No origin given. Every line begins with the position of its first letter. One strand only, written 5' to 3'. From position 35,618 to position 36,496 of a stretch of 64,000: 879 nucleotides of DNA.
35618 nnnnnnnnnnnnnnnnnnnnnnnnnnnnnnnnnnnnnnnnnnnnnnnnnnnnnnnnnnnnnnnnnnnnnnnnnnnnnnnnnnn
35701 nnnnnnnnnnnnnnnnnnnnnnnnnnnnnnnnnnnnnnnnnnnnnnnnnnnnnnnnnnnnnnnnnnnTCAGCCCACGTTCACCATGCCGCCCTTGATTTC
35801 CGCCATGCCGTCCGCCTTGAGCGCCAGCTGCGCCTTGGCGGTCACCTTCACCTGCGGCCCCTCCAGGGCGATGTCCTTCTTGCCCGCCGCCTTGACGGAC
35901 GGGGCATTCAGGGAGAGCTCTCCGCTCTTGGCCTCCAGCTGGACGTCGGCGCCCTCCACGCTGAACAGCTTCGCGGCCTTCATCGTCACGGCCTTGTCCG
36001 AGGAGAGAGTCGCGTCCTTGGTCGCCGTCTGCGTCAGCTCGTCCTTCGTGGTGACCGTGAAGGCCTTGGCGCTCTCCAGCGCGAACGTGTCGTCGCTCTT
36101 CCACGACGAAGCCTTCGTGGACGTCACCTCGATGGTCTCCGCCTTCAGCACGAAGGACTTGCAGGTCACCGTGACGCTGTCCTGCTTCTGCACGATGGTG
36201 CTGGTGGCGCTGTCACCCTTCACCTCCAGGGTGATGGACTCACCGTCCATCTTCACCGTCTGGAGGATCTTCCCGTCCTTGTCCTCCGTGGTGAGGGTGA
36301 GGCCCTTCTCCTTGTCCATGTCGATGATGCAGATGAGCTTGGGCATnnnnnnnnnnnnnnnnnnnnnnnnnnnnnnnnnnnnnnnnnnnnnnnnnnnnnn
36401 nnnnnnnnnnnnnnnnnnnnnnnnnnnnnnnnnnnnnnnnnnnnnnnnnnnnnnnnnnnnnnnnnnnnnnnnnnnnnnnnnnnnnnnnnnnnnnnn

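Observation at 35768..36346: Possible split VgrG spike: a short VgrG on one operon and a detached beta-helix needle gene on the other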

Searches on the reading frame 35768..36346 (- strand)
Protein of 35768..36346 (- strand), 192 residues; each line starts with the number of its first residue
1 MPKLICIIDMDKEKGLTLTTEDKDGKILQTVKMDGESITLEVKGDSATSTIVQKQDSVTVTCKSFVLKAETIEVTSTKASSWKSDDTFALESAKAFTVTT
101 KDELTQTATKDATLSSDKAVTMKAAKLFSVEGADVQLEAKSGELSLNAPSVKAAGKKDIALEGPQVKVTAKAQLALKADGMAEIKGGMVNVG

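Call 8: search_protein_families(library=pfam, proteins=[window:35768-36346:-], max_evalue=0.01)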
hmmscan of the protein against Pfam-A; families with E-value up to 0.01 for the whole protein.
window:35768-36346:- (192 aa): 3 families
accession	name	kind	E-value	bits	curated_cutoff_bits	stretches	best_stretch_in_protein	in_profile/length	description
PF10106.14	DUF2345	-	8.1e-06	26.2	30.7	1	76-187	18-128/151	Uncharacterized protein conserved in bacteria (DUF2345)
PF04790.18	Sarcoglycan_1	-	0.00088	19.1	32.5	1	43-151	98-219/259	Sarcoglycan complex subunit protein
PF12059.13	DUF3540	-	0.00089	19.7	27.9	0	133-173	68-109/199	Protein of unknown function (DUF3540)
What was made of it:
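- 35768..36346 (-): Needle subunit of the spike: a short VgrG of the Francisella type, 192 aa, all-beta and beta-helical. Pfam DUF2345 E 8e-6, below cutoff (call 8).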

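Call 9: search_solved_structures(query=window:35768-36346:-, max_evalue=10, show_alignments=3)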
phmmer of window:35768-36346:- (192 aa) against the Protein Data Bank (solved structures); distinct sequences matched with E-value up to 10: 27.
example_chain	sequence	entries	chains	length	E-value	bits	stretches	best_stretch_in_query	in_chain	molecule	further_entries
5vkj_A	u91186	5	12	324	0.083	16.1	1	16-92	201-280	B-cell receptor CD22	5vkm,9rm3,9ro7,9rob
5vl3_Q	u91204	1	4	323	0.088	16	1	16-92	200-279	B-cell receptor CD22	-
6bj3_D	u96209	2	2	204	0.19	15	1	29-95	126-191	TCR 55 alpha chain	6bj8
5xot_D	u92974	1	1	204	0.19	15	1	29-95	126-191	The Delta chain of TU55 TCR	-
4wnq_A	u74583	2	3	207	0.2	14.9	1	29-96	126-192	TCR Variable Delta 1 chain and TCR constant Alpha chain | TCR variable DELTA 1 CHAIN and TCR constant Alpha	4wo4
5d7k_D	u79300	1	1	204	0.54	13.5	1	29-96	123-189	MAV36 TCR Alpha Chain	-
5d7l_D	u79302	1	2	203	0.55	13.4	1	29-96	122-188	MAV36 TCR Alpha Chain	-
5xov_I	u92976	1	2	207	0.6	13.3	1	29-95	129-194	V-delta chain of T cell receptor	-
4p4k_C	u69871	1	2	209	0.61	13.3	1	29-96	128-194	hTCRav22 alpha chain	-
7ryl_D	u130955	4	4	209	0.62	13.3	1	29-96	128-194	T cell receptor delta variable 1,T cell receptor alpha chain constant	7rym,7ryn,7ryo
4qrr_D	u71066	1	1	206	0.66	13.2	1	29-94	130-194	clone12 TCR beta chain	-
4mnh_B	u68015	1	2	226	0.72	13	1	29-98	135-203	Human nkt tcr alpha chain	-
4ndm_B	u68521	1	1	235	0.74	13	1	29-98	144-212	Human nkt tcr alpha chain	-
5jhd_D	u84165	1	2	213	0.97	12.6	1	29-96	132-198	TCRalpha chain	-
6xc9_D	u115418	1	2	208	1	12.6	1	29-96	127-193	T-CELL-RECEPTOR, A3.10-alpha chain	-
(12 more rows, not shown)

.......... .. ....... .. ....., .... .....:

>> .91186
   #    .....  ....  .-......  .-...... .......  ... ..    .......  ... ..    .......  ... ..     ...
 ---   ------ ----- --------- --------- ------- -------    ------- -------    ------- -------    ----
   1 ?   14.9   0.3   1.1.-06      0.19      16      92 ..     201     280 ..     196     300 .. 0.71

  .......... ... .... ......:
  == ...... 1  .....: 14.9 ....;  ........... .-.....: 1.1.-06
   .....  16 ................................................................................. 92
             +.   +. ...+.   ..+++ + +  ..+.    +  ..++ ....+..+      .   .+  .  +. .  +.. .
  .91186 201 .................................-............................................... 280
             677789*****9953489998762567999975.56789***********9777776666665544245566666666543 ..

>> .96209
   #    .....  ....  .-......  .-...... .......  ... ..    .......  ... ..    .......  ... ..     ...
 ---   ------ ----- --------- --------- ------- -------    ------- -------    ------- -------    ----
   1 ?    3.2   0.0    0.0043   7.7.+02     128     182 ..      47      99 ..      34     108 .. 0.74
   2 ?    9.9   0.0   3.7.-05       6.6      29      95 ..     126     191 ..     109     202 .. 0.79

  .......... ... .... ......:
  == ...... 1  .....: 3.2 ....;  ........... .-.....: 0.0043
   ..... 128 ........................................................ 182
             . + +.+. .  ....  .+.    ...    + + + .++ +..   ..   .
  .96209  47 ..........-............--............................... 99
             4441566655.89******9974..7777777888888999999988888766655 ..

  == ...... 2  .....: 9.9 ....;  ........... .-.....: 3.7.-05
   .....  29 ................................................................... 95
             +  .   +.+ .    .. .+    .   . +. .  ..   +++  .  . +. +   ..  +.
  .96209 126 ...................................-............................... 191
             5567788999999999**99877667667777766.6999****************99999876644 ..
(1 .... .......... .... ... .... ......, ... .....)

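Call 11: find_homologous_proteins(query=window:35768-36346:-, max_evalue=0.001)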
Query window:35768-36346:- (192 aa): 7 proteins with E <= 0.001 among 282 candidates.
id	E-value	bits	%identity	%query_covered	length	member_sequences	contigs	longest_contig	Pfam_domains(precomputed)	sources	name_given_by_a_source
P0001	5.3e-106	370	97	100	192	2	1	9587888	-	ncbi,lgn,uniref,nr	ncbi:hypothetical protein EJ065_3109 [Corallococcus coralloides]|uniref:Rhs element Vgr family prote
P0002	3.2e-79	282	75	100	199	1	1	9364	-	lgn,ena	-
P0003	6.0e-77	275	74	100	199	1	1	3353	-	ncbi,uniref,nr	ncbi:hypothetical protein [Corallococcus terminator]|uniref:DUF2345 domain-containing protein n=1 Ta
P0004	9.6e-64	232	64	99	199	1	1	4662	-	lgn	-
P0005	1.4e-40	157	48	99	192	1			-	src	-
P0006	2.8e-39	153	48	99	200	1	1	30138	-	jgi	jgi:hypothetical protein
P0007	2.1e-12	65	36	70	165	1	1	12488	-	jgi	jgi:hypothetical protein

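Call 24: search_solved_structures(query=A1, max_evalue=10, show_alignments=4)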
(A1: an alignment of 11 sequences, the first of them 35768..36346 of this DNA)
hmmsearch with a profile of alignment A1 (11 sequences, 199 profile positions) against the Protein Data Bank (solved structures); distinct sequences matched with E-value up to 10: 16.
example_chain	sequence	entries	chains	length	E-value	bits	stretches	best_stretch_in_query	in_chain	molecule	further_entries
8gra_I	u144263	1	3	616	8.3e-06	28.9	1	33-165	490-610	Type VI secretion system spike protein VgrG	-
7b5h_AJ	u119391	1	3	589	0.0011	22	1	71-151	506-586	All3320 protein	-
4peu_A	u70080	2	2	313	0.0042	20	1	108-198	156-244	Uncharacterized protein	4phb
9gtr_q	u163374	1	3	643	0.0047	19.9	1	107-195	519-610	Gp5/Type VI secretion system Vgr protein OB-fold domain-containing protein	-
9qgm_8A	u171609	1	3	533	0.0086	19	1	77-138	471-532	Photorhabdus luminescens subsp. laumondii TTO1 complete genome segment 6/17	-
8uur_A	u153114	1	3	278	0.023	17.6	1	97-175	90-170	AfpX13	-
4jiw_A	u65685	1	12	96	0.069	16.1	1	114-190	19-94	Tail-associated lysozyme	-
6p22_A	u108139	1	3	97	0.072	16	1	114-190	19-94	CHIMERA OF CENTRAL SPIKE PROTEINS GP5 FROM PHAGE T4 AND PVC8 FROM PVC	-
9qgo_A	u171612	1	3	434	0.078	15.9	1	72-181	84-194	Tail fiber protein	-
6j0m_A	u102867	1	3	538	0.11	15.4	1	85-138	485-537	Pvc8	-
8on5_A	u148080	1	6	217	0.12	15.2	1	86-152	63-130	Adenoviral fiber protein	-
9vzk_q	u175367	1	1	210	0.2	14.6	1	152-192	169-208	Gp5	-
4d3l_A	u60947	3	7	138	0.27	14.1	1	25-75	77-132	CARBOHYDRATE BINDING MODULE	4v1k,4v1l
3a1m_A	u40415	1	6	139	0.46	13.4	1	114-199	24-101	chimera of thrombin cleavage site, Tail-associated lysozyme, Fibritin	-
9zd7_P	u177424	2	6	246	0.67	12.9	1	93-156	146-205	tail tip gp86 | gp86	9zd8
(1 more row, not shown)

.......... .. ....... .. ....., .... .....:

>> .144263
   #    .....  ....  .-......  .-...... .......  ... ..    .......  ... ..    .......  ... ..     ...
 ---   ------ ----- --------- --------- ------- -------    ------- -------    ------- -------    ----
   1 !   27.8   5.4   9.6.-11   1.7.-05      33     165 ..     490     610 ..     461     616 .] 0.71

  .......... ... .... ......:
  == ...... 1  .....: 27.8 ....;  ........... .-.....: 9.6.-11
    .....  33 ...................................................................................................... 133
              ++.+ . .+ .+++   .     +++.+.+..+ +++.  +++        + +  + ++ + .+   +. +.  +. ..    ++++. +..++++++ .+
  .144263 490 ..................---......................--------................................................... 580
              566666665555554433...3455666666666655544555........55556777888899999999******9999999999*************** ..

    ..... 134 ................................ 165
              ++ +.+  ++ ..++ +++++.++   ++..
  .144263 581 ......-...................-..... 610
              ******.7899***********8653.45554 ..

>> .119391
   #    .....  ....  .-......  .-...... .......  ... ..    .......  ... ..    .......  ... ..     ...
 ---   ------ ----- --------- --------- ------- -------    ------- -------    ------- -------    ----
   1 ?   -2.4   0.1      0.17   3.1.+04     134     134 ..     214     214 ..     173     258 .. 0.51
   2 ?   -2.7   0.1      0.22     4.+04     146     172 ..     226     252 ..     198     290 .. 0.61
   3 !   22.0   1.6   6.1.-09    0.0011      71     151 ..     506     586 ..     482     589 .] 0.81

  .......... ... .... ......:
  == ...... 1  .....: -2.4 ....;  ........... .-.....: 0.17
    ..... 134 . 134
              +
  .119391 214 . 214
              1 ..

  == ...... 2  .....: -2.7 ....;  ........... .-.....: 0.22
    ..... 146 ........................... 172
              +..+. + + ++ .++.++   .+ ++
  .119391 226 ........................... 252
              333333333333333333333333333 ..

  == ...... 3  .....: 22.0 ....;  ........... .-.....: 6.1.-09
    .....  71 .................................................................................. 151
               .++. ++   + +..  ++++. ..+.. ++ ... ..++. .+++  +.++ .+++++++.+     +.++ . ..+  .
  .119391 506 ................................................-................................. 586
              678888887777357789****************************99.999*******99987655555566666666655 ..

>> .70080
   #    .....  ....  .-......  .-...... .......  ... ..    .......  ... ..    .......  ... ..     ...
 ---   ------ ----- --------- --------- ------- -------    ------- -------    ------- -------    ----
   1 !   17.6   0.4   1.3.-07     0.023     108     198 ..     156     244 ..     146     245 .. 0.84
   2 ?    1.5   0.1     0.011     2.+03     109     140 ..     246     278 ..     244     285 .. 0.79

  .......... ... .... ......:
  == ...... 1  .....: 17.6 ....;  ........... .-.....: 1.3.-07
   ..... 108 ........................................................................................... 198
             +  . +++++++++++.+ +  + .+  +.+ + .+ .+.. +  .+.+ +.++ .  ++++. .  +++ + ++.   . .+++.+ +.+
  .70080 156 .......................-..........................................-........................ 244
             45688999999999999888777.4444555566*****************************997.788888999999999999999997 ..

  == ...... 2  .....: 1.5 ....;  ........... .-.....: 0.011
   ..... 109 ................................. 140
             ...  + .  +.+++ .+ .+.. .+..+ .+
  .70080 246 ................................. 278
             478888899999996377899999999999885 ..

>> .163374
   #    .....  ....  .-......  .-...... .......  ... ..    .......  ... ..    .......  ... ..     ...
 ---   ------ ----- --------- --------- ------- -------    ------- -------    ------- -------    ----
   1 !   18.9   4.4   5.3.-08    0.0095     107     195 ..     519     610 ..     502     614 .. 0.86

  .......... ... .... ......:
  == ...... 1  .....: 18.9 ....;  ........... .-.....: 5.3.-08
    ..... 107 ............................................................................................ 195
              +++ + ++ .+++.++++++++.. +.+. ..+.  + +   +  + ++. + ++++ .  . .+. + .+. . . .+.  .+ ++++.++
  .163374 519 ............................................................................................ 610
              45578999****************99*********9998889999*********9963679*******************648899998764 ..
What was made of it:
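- Closest known: Phage two-piece spikes: T4 gp27 + gp5. Same: The first needle profile weakly matches the T4 gp5 beta-helix (4jiw, E 0.07; call 24).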

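Call 32: predict_structure(alignment_id=A1)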
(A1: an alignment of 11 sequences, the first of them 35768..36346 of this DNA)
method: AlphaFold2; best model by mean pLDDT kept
length: 192 residues; sequences in the alignment: 11
mean_pLDDT: 87.2   pTM: 0.71
mean pLDDT of the five models: 87.2, 83.4, 83.3, 83.0, 81.4
residues with pLDDT >= 90: 69; 70-90: 117; 50-70: 6; < 50: 0
segments of 3 or more residues with pLDDT < 50: none
pLDDT, mean of each block of 10 residues (from residue 1): 86 93 90 95 89 96 87 86 79 85 85 88 90 90 90 89 88 84 74 57
secondary structure, 60 per line:
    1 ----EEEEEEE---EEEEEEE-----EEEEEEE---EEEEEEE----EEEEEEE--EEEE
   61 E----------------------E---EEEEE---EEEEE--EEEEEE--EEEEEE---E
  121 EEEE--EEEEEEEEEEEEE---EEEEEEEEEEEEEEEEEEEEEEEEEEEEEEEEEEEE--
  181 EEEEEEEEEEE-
elements in order: E5-11 E15-21 E27-33 E37-43 E48-54 E57-61 E88-92 E96-100 E103-108 E111-116 E120-124 E127-139 E143-178 E181-191
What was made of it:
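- Checked: The AlphaFold2 model is all-beta with 14 strands and mean pLDDT 87 (call 32).
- AF2 pLDDT 87, all-beta (call 32).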

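Call 35: fold_search(model_id=the predicted structure, library=pdb)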
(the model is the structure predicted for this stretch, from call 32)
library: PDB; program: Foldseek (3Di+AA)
matches with E <= 10: 538; with E <= 0.001: 0
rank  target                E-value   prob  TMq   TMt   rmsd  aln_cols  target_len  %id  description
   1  7d6c_F                8.7e-02  0.33  0.17  0.25  12.5       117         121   14  Crystal structure of CcmM N-terminal domain in complex with CcmN (released 2021-08-04)
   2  7aht_A                1.1e-01  1.00  0.22  0.53   4.1        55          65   13  Structure of the N-domain of the K+/H+ antiporter subunit KhtT at pH 7.5 (released 2021-03-31)
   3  6u9e_B                1.5e-01  0.60  0.20  0.27  15.9       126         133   13  Structure of PdpA-VgrG Complex, Lidless (released 2019-10-23)
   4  3ult_A                2.6e-01  0.03  0.10  0.11  13.1       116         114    2  Crystal structure of an ice-binding protein from the perennial ryegrass, Lolium perenne (released 2012-02-15)
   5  7ahm_D                3.2e-01  0.99  0.22  0.26   4.1        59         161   12  Low-resolution structure of the K+/H+ antiporter subunit KhtT in complex with c-di-AMP (released 2021-03-31)
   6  5btu_A                3.2e-01  0.18  0.09  0.11  15.3        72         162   14  The structure of Diels-Alderase PyrI4 in the biosynthetic pathway of pyrroindomycins (released 2016-02-24)
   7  4s37_C                3.6e-01  0.51  0.22  0.24   7.5        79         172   15  Crystal structure of R2 pyocin membrane-piercing spike (released 2016-01-27)
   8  7agv_B                4.3e-01  0.98  0.21  0.25   4.2        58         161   12  High-resolution structure of the K+/H+ antiporter subunit KhtT in complex with c-di-AMP (released 2021-03-31)
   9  7ahm_B                4.3e-01  0.98  0.22  0.25   4.1        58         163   12  Low-resolution structure of the K+/H+ antiporter subunit KhtT in complex with c-di-AMP (released 2021-03-31)
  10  3jqy_B                4.3e-01  0.04  0.11  0.10  13.5       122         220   15  Crystal Structure of the polySia specific acetyltransferase NeuO (released 2010-08-18)
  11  4s37_F                5.1e-01  0.41  0.22  0.23   7.5        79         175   15  Crystal structure of R2 pyocin membrane-piercing spike (released 2016-01-27)
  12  7agv_H                6.4e-01  0.96  0.22  0.25   4.0        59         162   12  High-resolution structure of the K+/H+ antiporter subunit KhtT in complex with c-di-AMP (released 2021-03-31)
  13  3zw1_A                6.4e-01  0.20  0.14  0.22  12.2        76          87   12  Structure of Bambl lectine in complex with lewix x antigen (released 2011-11-16)
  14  3b4n_A                6.8e-01  0.04  0.17  0.12  19.4       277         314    9  Crystal Structure Analysis of Pectate Lyase PelI from Erwinia chrysanthemi (released 2008-04-29)
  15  8cez_A                7.2e-01  0.28  0.11  0.06   9.8        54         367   15  HK97 Portal Protein In situ (prohead II) (released 2023-05-24)
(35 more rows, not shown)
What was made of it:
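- Francisella VgrG ranked third at E 0.15 (call 35).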

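Call 78: search_solved_structures(query=A3, max_evalue=10, show_alignments=0)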
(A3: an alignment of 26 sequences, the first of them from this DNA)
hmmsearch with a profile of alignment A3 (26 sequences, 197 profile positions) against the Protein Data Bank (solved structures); distinct sequences matched with E-value up to 10: 15.
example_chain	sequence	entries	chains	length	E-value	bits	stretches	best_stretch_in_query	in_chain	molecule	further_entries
8gra_I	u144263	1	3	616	9.6e-08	35.5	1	54-165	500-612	Type VI secretion system spike protein VgrG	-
7b5h_AJ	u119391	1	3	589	8.6e-06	29.1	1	72-149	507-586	All3320 protein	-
6u9e_B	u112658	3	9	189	5.6e-05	26.4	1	14-164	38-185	VgrG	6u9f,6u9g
9gtr_q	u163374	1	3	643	0.00057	23.1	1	107-195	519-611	Gp5/Type VI secretion system Vgr protein OB-fold domain-containing protein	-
9rce_F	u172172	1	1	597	0.0046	20.2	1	51-151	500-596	Type VI secretion system tip protein VgrG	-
9qgo_A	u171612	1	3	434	0.007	19.6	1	104-195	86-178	Tail fiber protein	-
7aef_q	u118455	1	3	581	0.017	18.3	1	93-150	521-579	Phosphoserine phosphatase SerB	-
36za_qs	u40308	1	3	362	0.039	17.1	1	92-192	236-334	Tail terminator gp51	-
4peu_A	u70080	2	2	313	0.041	17.1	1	83-168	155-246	Uncharacterized protein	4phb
6sjl_A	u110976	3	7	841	0.1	15.8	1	69-183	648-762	Putative type VI secretion protein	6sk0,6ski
9gb5_G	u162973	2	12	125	0.2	14.8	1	18-100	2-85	gp51 - Neck valve protein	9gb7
9zdk_S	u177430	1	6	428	0.57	13.3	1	29-173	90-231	gp76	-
4d3l_A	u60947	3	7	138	0.77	12.9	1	25-76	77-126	CARBOHYDRATE BINDING MODULE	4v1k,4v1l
8on5_A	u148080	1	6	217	0.9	12.7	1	94-150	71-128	Adenoviral fiber protein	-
3izo_F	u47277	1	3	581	3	11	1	114-177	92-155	Fiber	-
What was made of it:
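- Closest known: Canonical T6SSi/iii VgrG. Same: The needle profile matches the VgrG C-terminal needle (8gra 500-612, E 1e-7; call 78).
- Its specific profile hits are all spike needles of contractile injection systems (calls 24, 78).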
